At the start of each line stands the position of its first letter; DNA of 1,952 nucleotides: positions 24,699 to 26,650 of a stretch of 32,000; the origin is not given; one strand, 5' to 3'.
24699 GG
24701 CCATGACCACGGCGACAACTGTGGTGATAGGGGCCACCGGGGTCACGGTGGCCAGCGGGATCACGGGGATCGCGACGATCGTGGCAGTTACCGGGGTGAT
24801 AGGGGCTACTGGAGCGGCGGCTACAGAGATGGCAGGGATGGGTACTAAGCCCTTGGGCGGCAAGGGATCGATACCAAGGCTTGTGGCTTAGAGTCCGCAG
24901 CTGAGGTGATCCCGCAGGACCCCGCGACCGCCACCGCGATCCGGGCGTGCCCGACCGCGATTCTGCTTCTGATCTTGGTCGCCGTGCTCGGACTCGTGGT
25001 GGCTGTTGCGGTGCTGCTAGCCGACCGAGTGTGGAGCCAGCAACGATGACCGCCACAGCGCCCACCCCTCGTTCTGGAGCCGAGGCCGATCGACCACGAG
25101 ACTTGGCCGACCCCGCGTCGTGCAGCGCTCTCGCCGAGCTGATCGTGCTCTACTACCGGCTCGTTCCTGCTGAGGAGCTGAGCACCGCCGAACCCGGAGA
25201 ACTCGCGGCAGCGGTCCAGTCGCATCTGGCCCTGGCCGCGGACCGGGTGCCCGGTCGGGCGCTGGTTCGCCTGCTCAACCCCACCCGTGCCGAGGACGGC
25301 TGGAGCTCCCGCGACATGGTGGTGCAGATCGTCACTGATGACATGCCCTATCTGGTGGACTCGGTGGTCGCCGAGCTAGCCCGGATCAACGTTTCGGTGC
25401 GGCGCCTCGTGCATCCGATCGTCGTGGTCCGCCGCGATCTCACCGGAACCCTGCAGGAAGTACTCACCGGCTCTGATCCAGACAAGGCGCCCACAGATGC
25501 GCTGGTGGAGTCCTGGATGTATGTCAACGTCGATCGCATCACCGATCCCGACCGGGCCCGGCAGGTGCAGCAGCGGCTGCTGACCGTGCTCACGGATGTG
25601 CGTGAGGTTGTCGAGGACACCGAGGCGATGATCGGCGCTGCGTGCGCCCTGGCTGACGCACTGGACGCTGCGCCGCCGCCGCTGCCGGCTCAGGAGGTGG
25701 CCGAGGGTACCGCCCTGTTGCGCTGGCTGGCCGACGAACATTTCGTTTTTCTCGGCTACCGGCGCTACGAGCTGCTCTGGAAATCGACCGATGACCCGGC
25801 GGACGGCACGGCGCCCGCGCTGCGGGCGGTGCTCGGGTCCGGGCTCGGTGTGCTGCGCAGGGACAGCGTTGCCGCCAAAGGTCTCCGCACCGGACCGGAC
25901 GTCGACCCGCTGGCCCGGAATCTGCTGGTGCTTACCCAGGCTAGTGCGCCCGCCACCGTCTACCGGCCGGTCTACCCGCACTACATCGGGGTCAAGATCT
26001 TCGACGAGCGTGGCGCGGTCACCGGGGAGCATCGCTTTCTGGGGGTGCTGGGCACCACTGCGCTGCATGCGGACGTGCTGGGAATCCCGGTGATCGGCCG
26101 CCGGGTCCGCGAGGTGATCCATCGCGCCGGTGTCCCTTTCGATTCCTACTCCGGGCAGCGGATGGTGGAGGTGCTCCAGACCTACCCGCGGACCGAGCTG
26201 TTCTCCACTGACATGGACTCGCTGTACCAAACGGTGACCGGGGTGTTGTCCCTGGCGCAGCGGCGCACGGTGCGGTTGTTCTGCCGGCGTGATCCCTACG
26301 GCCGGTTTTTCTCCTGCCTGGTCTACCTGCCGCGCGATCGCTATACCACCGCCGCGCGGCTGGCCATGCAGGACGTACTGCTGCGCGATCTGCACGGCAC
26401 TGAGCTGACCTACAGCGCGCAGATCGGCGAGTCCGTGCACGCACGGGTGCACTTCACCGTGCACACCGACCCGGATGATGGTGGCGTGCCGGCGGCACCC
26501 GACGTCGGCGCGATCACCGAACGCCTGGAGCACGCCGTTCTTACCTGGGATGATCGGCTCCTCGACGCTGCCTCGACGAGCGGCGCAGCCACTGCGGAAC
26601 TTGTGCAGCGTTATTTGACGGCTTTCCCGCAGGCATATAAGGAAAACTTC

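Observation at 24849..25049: Transmembrane micro-ORF translationally coupled to gdh and in frame with the upstream small ORF across a single TAA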

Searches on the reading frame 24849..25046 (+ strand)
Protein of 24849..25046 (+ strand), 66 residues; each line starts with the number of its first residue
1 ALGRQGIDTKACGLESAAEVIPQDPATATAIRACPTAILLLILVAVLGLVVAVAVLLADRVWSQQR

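Call 26: search_protein_representatives(protein=window:24849-25046:+)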
Query: 66 residues. Proteins with E-value up to 0.001 (for the whole library): 2; up to 1e-10: 1; up to 1e-30: 0. The best 2 are listed.
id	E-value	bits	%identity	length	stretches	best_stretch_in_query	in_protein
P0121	5.7e-19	83.0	98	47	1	20-66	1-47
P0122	5.0e-04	36.2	40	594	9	17-51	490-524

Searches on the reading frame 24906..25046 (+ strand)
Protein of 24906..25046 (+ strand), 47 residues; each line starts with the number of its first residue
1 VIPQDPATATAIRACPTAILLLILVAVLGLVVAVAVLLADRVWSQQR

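Call 8: search_protein_families(library=pfam, proteins=[window:24906-25046:+], max_evalue=1)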
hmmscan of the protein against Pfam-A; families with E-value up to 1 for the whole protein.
window:24906-25046:+ (47 aa): 0 families

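Call 9: search_protein_families(library=ncbifam, proteins=[window:24906-25046:+], max_evalue=1)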
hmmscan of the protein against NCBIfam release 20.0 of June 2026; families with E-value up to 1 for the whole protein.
window:24906-25046:+ (47 aa): 1 family
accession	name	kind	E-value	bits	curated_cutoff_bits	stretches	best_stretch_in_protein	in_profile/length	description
NF007699.1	PRK10381.1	equivalog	0.036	13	300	1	13-43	333-363/368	LPS O-antigen length regulator Wzz(fepE)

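Call 27: find_encoding_contigs(protein=window:24906-25046:+, flank=10000, max_places=10)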
Protein seq(47 aa) (47 aa): 4 contigs read that carry it; 4 places shown.
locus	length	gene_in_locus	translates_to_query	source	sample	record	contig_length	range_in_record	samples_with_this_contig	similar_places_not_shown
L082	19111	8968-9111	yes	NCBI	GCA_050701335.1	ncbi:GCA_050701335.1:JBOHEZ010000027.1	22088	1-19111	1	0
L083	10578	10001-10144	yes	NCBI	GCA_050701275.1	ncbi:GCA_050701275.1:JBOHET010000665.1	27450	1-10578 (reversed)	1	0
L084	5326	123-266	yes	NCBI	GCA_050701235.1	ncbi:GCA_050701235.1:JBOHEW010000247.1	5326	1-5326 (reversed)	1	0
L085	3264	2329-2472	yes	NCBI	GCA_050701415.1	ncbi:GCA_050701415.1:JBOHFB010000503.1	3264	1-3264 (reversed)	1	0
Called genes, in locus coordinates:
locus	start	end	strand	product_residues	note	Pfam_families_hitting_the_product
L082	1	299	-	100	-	PF01981:PTH2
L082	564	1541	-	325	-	PF00248:Aldo_ket_red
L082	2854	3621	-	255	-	PF22285:DUF6962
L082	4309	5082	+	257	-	PF00892:EamA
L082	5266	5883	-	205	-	-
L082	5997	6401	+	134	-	PF04229:GrpB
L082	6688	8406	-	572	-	PF00390:malic, PF03949:Malic_M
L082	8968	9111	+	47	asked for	-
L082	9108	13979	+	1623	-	PF21075:GDH_ACT1, PF21073:GDH_HM1, PF21076:GDH_ACT2, PF21077:GDH_ACT3, PF21079:GDH_HM2, PF21078:GDH_HM3, PF05088:Bac_GDH_CD, PF21074:GDH_C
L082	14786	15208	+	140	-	PF11578:DUF3237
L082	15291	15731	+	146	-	PF00903:Glyoxalase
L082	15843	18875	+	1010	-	PF00931:NB-ARC (weak), PF13401:AAA_22 (weak), PF25872:HTH_77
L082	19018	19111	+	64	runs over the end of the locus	PF00196:GerE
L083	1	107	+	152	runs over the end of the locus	PF21806:DUF6879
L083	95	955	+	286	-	PF13560:HTH_31, PF19054:DUF5753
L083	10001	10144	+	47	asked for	-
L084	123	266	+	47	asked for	-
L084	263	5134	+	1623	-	PF21075:GDH_ACT1, PF21073:GDH_HM1, PF21076:GDH_ACT2, PF21077:GDH_ACT3, PF21079:GDH_HM2, PF21078:GDH_HM3, PF05088:Bac_GDH_CD, PF21074:GDH_C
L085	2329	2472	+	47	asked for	-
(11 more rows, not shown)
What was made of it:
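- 25046..29917 (+): gdh, the large NAD-specific glutamate dehydrogenase (1623 aa). The same start is called in conspecific MAGs (call 27).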

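Call 66: list_cluster_members(proteins=[window:24906-25046:+, window:24657-24845:+, P0123])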
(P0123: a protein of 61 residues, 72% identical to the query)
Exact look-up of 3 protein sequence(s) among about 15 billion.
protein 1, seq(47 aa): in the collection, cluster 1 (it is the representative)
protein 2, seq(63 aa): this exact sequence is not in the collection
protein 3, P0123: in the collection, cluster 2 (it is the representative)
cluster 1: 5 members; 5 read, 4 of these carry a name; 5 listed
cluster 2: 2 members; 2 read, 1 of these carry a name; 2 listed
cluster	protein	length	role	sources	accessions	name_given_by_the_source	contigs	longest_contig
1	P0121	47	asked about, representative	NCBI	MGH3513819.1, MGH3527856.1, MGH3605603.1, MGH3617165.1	MAG: hypothetical protein ACRDQI_16480 [Pseudonocardiaceae bacterium]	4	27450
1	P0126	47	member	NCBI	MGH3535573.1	MAG: hypothetical protein ACRDQG_12815 [Pseudonocardiaceae bacterium]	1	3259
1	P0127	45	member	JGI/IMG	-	hypothetical protein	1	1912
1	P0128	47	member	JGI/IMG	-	hypothetical protein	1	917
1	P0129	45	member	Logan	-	-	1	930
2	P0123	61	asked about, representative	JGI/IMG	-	hypothetical protein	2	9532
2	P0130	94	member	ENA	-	-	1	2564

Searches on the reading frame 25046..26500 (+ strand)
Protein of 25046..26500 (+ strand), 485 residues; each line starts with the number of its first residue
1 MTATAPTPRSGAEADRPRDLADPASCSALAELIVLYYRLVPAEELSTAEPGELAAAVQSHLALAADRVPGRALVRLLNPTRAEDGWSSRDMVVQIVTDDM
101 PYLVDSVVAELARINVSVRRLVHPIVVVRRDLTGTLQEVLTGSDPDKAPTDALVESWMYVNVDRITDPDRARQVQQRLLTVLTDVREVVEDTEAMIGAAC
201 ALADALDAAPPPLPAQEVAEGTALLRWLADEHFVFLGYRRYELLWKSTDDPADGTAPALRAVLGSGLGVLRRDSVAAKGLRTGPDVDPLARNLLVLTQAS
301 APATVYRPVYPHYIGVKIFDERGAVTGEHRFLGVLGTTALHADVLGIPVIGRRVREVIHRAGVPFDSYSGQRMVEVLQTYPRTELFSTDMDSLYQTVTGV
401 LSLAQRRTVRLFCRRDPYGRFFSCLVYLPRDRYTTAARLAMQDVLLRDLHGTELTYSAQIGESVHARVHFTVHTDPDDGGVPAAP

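Call 8: search_protein_families(library=pfam, proteins=[window:25046-26500:+], max_evalue=1)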
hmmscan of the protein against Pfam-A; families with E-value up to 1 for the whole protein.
window:25046-26500:+ (485 aa): 3 families
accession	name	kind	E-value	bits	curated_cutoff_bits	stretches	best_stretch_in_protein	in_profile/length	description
PF21075.3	GDH_ACT1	-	1.6e-45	154.9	23.7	1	33-178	2-144/144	Glutamate dehydrogenase, ACT1 domain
PF21076.3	GDH_ACT2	-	4.1e-27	95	22.8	1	410-478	1-69/90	Glutamate dehydrogenase, ACT2 domain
PF21073.2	GDH_HM1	-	3.5e-22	78.5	21.2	1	347-406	1-60/60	Glutamate dehydrogenase, helical motif 1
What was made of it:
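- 25046..29917 (+): Pfam domains GDH_ACT1, GDH_HM1 and GDH_ACT2 (call 8).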

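Call 10: find_related_loci(query=window:25046-26245:+, collection=genome_contigs, flank=4000)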
Query window:25046-26245:+ (400 aa) in genome_contigs; peptide patterns used: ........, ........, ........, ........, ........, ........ (x = any residue, [..] = any of these).
437 stretches matched a pattern; 376 encode a relative of the query (tblastn E <= 1e-3); the best 80 are kept; 80 distinct loci.
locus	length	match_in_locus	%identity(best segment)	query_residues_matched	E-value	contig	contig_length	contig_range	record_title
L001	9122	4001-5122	93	27-400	0e+0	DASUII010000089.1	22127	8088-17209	MAG TPA_asm: Pseudonocardiaceae bacterium isolate SMAG_U1456 k141_1786394, whole genome shotgun sequence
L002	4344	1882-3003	93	27-400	0e+0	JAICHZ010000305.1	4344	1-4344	MAG: Pseudonocardiaceae bacterium isolate GZL_FP_2_bin.41 k141_171593_length_4344_cov_25.0238, whole genome shotgun sequ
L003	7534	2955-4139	78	1-400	0e+0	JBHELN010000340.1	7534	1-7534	MAG: Pseudonocardiaceae bacterium isolate S2_bin.16.orig S2_k141_2629697, whole genome shotgun sequence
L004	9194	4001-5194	77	1-400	0e+0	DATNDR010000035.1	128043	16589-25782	MAG TPA_asm: Pseudonocardiaceae bacterium isolate SMAG_U11247 k141_48102, whole genome shotgun sequence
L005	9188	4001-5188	79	3-400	0e+0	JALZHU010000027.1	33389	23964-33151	MAG: Actinomycetota bacterium isolate SON bin10 SC8834_NODE_32_length_33389_cov_2.093711, whole genome shotgun sequence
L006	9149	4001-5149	78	18-400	0e+0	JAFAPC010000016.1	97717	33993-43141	MAG: Pseudonocardiales bacterium isolate CP_BM_ER_28 BM_ER_k147_10026666, whole genome shotgun sequence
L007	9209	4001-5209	78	4-400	0e+0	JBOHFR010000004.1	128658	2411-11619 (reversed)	MAG: Pseudonocardiaceae bacterium isolate SE1498_metabat2.bin.2 NODE_4_length_128658_cov_22.930437, whole genome shotgun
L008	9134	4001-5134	78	23-400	0e+0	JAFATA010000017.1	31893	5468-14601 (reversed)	MAG: Pseudonocardiales bacterium isolate CP_BM_ER_R8_32 BM_ER_R8_k147_918483, whole genome shotgun sequence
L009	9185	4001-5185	76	1-400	0e+0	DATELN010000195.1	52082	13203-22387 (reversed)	MAG TPA_asm: Pseudonocardiaceae bacterium isolate SMAG_U8917 k141_1912381, whole genome shotgun sequence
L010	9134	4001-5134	79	23-400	0e+0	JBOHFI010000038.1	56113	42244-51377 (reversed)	MAG: Pseudonocardiaceae bacterium isolate SE1533_metabat2.bin.6 NODE_125_length_56113_cov_11.904047, whole genome shotgu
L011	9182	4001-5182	77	1-400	0e+0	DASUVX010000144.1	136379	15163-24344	MAG TPA_asm: Pseudonocardiaceae bacterium isolate SMAG_U1826 k141_467333, whole genome shotgun sequence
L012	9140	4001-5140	77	25-400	0e+0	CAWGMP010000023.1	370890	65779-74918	MAG: uncultured Actinomycetota bacterium isolate MFD01213.bin.1.138 genome assembly, contig: contig_4756, whole genome s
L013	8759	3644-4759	78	27-400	0e+0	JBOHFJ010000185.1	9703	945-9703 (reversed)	MAG: Pseudonocardiaceae bacterium isolate SE1533_metabat2.bin.3_sub NODE_581_length_9703_cov_1.578947, whole genome shot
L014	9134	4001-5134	78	21-400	0e+0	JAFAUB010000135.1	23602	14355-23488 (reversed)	MAG: Pseudonocardiales bacterium isolate CP_BM_ER_R9_27 BM_ER_R9_k147_1434378, whole genome shotgun sequence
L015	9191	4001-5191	74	1-400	0e+0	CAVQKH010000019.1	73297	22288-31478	MAG: uncultured Actinomycetota bacterium isolate MFD02581.bin.2.214 genome assembly, contig: contig_31907, whole genome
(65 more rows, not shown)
